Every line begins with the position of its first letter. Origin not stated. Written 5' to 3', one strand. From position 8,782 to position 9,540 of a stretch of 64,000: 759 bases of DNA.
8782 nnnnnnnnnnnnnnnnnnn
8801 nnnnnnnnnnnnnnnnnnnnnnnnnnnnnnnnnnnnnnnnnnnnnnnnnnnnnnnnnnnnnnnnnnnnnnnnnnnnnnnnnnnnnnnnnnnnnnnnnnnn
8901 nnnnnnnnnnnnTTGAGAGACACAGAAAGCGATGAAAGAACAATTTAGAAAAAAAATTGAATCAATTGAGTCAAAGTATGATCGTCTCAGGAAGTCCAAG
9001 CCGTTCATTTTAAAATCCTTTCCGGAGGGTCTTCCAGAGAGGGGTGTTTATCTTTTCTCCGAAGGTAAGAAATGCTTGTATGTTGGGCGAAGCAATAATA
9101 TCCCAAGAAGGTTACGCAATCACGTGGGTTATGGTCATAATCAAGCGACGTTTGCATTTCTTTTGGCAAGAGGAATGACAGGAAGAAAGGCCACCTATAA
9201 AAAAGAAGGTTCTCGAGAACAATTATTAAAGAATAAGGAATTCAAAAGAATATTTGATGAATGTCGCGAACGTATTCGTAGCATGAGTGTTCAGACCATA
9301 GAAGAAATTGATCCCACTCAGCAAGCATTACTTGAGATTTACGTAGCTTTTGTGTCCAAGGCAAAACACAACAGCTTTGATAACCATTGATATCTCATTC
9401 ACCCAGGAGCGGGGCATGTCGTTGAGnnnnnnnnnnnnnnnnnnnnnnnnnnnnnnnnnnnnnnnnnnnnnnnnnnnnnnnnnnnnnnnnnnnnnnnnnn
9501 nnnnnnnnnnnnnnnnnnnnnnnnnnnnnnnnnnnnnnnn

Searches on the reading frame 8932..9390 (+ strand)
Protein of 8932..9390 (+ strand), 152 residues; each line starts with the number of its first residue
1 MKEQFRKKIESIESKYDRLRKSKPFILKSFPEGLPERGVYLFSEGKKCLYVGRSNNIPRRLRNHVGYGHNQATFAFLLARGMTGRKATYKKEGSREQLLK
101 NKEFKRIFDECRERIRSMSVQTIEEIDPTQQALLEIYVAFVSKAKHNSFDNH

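Call 5: search_protein_families(library=pfam, proteins=[window:8932-9390:+], max_evalue=0.1)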
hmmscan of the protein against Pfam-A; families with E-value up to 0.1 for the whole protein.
window:8932-9390:+ (152 aa): 4 families
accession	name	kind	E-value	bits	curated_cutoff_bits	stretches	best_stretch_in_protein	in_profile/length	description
PF01541.30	GIY-YIG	-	6.2e-05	23.7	22.6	1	38-75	3-41/78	GIY-YIG catalytic domain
PF20815.3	GIY_YIG_2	-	0.0059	17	22.4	1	43-78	28-68/153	GIY-YIG catalytic domain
PF07568.18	HisKA_2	-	0.067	13.7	22.3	0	99-120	24-45/76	Histidine kinase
PF10544.15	T5orf172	-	0.091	13.7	20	0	39-110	3-78/101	T5orf172 domain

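Call 6: search_protein_families(library=padloc, proteins=[window:8932-9390:+], max_evalue=0.1)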
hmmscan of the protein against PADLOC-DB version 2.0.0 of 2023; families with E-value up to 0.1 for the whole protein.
window:8932-9390:+ (152 aa): 2 families
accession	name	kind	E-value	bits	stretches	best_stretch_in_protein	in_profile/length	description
PDLC04922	PDC-S14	-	0.011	13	1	36-66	49-78/305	-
PDLC04923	PDC-S14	-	0.016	12.3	1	38-65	72-105/320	-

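Call 7: search_protein_families(library=ncbifam, proteins=[window:8932-9390:+], max_evalue=0.1)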
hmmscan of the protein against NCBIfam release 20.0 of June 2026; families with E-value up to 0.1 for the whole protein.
window:8932-9390:+ (152 aa): 8 families
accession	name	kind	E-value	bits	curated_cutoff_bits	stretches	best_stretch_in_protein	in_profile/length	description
NF005906.0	PRK07883.1-4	equivalog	2.2e-05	23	495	1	8-70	190-250/563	DEDD exonuclease domain-containing protein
NF011261.0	PRK14667.1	equivalog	0.00011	20.9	818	1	36-65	16-45/567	excinuclease ABC subunit C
NF005907.0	PRK07883.1-5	equivalog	0.00072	18.1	454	1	29-64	222-259/584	DEDD exonuclease domain-containing protein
NF005905.0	PRK07883.1-3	equivalog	0.0011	17.7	508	1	28-70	217-261/581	DEDD exonuclease domain-containing protein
NF005904.0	PRK07883.1-2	equivalog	0.003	15.9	969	1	30-72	225-269/584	DEDD exonuclease domain-containing protein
NF007833.0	PRK10545.1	equivalog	0.021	14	367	1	24-67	21-67/289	excinuclease Cho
TIGR01453.1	grpIintron_endo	subfamily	0.028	14.4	56.05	1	38-67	3-33/215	group I intron endonuclease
NF011262.0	PRK14668.1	equivalog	0.075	11.4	544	0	36-64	16-44/577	excinuclease ABC subunit C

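Call 8: search_protein_families(library=phrogs, proteins=[window:8932-9390:+], max_evalue=0.01)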
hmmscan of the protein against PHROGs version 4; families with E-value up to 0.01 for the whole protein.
window:8932-9390:+ (152 aa): 0 families

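Call 22: find_homologous_proteins(query=window:8932-9390:+)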
Query window:8932-9390:+ (152 aa): 838 proteins with E <= 0.001 among 857 candidates; the best 120 are listed.
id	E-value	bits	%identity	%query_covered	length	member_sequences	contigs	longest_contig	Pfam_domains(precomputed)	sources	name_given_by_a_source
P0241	3.9e-95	333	100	100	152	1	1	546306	-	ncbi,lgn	-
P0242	1.1e-61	225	70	99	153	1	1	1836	-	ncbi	-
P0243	1.9e-61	224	70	99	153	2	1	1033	-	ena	-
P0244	5.4e-54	200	65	100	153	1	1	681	PF01541.31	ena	-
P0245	1.5e-49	186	62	100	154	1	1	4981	PF01541.31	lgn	-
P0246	3.9e-47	178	59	100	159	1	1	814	PF01541.31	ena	-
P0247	4.7e-47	178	57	97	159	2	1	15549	PF01541.31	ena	-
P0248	7.3e-46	174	59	95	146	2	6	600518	PF01541.31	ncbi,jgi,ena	-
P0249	8.7e-44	167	61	100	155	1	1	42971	PF01541.31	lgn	-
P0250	1.1e-43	167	60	100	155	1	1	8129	PF01541.31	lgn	-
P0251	5.1e-42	161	54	100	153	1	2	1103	PF20815.4,PF01541.31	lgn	-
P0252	2.7e-41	159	54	100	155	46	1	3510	PF01541.31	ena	-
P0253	3.4e-41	159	53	98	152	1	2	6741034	PF01541.31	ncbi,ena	-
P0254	3.6e-41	158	52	100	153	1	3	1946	PF01541.31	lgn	-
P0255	4.5e-41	158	52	99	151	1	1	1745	-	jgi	-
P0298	1.3e-37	147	50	100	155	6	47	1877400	PF01541.31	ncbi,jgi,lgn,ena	jgi:predicted GIY-YIG superfamily endonuclease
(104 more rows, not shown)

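Call 30: find_encoding_contigs(protein=P0298, flank=6000, max_places=6)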
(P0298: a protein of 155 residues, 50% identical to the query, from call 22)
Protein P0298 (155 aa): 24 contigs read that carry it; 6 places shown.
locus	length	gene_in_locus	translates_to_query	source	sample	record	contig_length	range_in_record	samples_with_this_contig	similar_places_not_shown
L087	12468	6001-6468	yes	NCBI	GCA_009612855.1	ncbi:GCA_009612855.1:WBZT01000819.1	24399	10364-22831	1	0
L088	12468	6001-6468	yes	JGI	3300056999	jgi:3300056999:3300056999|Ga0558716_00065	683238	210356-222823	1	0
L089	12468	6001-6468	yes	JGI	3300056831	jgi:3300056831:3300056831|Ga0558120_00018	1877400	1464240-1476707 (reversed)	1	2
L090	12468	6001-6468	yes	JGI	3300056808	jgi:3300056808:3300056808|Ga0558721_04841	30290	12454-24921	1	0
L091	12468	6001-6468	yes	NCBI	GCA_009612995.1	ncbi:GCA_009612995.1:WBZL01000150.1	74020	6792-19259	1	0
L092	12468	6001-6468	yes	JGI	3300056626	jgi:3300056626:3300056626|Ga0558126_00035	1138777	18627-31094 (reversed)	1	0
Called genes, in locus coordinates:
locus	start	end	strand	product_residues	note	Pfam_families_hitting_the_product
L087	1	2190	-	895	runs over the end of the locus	PF03710:GlnE, PF03445:DUF294 (faint), PF08335:GlnD_UR_UTase, PF03710:GlnE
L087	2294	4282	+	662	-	PF16177:ACAS_N, PF00501:AMP-binding, PF13193:AMP-binding_C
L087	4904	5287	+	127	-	PF18974:DUF5710 (weak)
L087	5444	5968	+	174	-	PF09832:DUF2059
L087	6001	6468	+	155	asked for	PF01541:GIY-YIG (weak)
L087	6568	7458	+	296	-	-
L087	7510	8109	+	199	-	-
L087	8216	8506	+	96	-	PF00166:Cpn10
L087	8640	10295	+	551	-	-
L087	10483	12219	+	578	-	PF03485:Arg_tRNA_synt_N, PF00750:tRNA-synt_1d, PF05746:DALR_1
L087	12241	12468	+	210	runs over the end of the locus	PF05036:SPOR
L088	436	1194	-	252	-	PF08335:GlnD_UR_UTase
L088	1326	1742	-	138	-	PF03710:GlnE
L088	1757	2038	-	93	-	PF03710:GlnE (weak)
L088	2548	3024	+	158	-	PF00501:AMP-binding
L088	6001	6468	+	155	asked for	PF01541:GIY-YIG (weak)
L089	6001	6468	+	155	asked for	PF01541:GIY-YIG (weak)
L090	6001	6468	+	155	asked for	PF01541:GIY-YIG (weak)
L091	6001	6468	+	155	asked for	PF01541:GIY-YIG (weak)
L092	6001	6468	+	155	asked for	PF01541:GIY-YIG (weak)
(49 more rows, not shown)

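Call 31: find_encoding_contigs(protein=P0248, flank=6000, max_places=3)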
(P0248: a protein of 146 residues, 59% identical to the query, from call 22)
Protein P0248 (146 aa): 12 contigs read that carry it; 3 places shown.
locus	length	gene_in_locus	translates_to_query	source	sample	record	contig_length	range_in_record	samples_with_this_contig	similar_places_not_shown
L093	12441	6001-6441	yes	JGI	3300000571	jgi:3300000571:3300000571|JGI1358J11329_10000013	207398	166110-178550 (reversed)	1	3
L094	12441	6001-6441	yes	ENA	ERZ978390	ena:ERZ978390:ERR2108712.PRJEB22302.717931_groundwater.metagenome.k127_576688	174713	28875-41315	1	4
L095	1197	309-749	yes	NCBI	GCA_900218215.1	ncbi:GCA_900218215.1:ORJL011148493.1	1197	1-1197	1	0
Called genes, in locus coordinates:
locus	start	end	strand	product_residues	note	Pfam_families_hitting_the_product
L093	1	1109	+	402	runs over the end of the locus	PF01676:Metalloenzyme, PF10143:PhosphMutase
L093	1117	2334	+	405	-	PF00696:AA_kinase, PF01842:ACT, PF22468:ACT_9, PF13840:ACT_7, PF22468:ACT_9, PF01842:ACT (weak)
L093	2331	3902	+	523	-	PF00682:HMGL-like, PF22617:HCS_D2, PF08502:LeuA_dimer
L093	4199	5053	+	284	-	PF17761:DUF1016_N, PF06250:YhcG_C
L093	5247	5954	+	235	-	-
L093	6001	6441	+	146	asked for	PF01541:GIY-YIG (weak)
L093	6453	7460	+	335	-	PF17761:DUF1016_N, PF00565:SNase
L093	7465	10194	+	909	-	PF00133:tRNA-synt_1, PF09334:tRNA-synt_1g, PF13603:tRNA-synt_1_2 (faint), PF08264:Anticodon_1, PF10458:Val_tRNA-synt_C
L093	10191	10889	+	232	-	PF02678:Pirin, PF07883:Cupin_2 (weak), PF17954:Pirin_C_2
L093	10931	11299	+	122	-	PF07883:Cupin_2 (weak)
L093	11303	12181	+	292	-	PF02749:QRPTase_N, PF01729:QRPTase_C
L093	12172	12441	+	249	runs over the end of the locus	PF04140:ICMT (weak), PF04191:PEMT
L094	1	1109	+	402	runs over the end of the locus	PF01676:Metalloenzyme, PF10143:PhosphMutase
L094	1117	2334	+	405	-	PF00696:AA_kinase, PF01842:ACT, PF22468:ACT_9, PF13840:ACT_7, PF22468:ACT_9, PF01842:ACT (weak)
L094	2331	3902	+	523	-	PF00682:HMGL-like, PF22617:HCS_D2, PF08502:LeuA_dimer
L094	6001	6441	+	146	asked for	PF01541:GIY-YIG (weak)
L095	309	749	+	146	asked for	PF01541:GIY-YIG (weak)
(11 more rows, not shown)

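Call 62: find_related_loci(query=A4, collection=viral_contigs, flank=6000)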
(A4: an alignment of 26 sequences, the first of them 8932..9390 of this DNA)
Query A4 (152 aa) in viral_contigs; peptide patterns used: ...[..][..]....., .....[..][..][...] (x = any residue, [..] = any of these).
51 stretches matched a pattern; 4 encode a relative of the query (tblastn E <= 1e-3); 4 distinct loci.
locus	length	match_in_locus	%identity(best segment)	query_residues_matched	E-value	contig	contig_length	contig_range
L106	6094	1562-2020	47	5-152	5e-39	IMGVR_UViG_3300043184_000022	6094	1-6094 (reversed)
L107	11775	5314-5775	45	4-152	2e-38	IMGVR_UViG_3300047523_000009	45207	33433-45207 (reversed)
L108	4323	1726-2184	44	5-152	2e-37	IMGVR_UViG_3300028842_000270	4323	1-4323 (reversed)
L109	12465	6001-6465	39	1-150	5e-24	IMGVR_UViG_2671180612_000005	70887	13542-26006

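Call 78: search_solved_structures(query=A4, max_evalue=1)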
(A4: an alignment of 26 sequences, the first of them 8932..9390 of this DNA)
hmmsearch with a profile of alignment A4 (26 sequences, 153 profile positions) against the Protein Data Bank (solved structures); distinct sequences matched with E-value up to 1: 8.
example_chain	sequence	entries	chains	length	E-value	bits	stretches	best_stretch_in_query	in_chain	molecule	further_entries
1ycz_A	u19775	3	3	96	0.0022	20.9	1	34-67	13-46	UvrABC system protein C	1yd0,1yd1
1yd5_A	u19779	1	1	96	0.0023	20.8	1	34-67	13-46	UvrABC system protein C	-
1yd3_A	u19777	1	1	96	0.0029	20.5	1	34-66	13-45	UvrABC system protein C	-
1yd6_A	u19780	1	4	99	0.0065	19.3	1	32-70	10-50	UvrC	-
2wsh_A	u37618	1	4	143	0.011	18.6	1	17-66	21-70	ENDONUCLEASE II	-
1yd2_A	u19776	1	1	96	0.017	18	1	34-67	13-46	UvrABC system protein C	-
1yd4_A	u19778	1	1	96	0.017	18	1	34-67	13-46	UvrABC system protein C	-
1mk0_A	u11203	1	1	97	0.72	12.7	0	36-70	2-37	Intron-associated endonuclease 1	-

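Call 80: find_encoding_contigs(protein=P0242, flank=5000, max_places=3)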
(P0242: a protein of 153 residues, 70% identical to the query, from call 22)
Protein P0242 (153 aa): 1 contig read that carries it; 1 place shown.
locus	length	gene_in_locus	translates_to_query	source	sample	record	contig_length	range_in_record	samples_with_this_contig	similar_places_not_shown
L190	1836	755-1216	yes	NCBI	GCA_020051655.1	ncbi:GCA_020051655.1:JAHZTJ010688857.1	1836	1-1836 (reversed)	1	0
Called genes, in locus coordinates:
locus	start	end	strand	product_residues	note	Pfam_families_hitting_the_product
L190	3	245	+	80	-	?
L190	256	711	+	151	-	-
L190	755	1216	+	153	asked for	-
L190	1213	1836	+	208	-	?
